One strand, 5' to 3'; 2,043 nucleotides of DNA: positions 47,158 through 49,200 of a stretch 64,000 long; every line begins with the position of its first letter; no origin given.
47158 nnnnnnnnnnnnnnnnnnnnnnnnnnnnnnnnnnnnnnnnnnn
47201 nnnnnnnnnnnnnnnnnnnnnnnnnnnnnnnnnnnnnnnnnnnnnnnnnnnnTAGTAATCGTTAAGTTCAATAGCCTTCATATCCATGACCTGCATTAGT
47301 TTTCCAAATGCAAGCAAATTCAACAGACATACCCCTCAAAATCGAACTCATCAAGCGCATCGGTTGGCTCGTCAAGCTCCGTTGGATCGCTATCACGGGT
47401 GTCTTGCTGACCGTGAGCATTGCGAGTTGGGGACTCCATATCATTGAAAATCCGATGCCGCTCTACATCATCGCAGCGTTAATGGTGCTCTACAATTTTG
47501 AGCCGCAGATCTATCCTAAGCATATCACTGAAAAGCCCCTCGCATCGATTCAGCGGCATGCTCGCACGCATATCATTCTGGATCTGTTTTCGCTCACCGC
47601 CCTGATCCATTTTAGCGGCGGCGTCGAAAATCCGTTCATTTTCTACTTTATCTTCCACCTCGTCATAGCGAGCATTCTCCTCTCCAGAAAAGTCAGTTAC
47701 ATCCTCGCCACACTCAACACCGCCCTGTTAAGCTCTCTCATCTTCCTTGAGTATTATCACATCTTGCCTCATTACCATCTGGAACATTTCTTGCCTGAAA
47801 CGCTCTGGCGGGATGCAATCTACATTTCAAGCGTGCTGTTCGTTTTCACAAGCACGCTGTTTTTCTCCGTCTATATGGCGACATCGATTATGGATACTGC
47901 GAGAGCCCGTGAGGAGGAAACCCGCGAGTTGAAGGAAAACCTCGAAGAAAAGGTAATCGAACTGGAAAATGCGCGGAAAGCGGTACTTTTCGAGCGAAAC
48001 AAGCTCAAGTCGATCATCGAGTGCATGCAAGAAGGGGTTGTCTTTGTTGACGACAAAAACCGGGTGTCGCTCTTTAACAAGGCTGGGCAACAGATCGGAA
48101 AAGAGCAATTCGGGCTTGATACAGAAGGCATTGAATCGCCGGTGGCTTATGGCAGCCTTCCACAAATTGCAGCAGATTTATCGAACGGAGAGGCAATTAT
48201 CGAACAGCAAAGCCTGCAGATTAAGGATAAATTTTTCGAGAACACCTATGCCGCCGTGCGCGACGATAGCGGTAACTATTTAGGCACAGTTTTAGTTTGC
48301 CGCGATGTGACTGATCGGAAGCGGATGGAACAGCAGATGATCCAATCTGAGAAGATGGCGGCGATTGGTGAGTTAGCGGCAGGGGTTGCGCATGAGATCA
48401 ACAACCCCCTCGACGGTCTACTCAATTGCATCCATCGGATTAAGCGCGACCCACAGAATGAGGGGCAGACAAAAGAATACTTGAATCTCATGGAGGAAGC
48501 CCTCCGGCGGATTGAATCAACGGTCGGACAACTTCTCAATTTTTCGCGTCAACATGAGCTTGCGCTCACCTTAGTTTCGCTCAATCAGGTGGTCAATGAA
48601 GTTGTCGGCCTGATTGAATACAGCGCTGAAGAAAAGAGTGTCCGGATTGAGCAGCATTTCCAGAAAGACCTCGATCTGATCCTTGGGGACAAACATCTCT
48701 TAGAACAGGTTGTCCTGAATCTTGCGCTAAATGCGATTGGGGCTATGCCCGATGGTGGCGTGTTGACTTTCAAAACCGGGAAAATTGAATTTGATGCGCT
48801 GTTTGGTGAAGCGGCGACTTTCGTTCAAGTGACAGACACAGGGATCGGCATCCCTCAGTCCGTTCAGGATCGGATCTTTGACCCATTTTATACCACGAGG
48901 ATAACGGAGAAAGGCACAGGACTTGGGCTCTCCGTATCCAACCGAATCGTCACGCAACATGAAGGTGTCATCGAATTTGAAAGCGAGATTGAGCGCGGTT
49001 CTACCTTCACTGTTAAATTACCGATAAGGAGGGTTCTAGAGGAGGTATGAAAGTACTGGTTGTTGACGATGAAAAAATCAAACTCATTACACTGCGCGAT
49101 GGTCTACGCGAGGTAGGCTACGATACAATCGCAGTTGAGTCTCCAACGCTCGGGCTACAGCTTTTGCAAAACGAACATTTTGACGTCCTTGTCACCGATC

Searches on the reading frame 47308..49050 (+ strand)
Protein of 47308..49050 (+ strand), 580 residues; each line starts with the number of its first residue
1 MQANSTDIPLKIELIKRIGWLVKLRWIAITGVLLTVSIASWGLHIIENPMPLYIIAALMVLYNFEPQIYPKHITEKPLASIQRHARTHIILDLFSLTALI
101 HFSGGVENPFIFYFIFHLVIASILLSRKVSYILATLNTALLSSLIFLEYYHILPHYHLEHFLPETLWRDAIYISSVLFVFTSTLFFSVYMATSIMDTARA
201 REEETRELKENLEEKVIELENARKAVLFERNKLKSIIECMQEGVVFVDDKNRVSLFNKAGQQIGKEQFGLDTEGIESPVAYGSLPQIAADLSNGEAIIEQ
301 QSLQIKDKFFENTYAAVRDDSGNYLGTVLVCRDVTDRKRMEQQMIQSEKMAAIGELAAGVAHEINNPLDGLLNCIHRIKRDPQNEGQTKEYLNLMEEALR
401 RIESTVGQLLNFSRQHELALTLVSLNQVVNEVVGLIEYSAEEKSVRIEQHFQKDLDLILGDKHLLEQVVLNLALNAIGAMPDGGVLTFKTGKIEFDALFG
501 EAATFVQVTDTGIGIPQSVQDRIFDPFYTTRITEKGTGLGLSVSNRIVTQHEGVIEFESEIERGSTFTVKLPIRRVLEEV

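Call 11: find_encoding_contigs(protein=window:47308-49050:+, flank=10000, max_places=10)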
Protein window:47308-49050:+ (580 aa): 2 contigs read that carry it; 2 places shown.
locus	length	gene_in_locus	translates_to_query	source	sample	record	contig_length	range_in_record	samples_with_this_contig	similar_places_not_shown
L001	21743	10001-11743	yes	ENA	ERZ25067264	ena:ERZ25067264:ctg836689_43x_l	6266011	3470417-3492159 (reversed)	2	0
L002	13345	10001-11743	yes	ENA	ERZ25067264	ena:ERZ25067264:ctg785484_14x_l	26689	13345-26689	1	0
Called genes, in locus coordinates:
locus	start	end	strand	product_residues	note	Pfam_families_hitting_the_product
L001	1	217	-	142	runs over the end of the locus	PF01609:DDE_Tnp_1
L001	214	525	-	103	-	PF13340:DUF4096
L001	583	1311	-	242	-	PF00106:adh_short, PF08659:KR, PF13561:adh_short_C2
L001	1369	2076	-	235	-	PF01983:CofC (faint), PF09837:DUF2064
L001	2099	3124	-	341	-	-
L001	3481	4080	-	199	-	PF02775:TPP_enzyme_C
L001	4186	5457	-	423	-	PF16153:DUF4861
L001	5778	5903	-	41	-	-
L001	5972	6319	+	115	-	-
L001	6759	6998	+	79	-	-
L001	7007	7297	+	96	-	-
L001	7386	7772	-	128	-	PF01408:GFO_IDH_MocA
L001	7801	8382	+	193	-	-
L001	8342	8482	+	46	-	-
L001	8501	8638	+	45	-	-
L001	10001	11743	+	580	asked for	PF25323:6TM_PilS, PF13596:PAS_10, PF00512:HisKA, PF02518:HATPase_c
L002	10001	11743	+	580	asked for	PF25323:6TM_PilS, PF13596:PAS_10, PF00512:HisKA, PF02518:HATPase_c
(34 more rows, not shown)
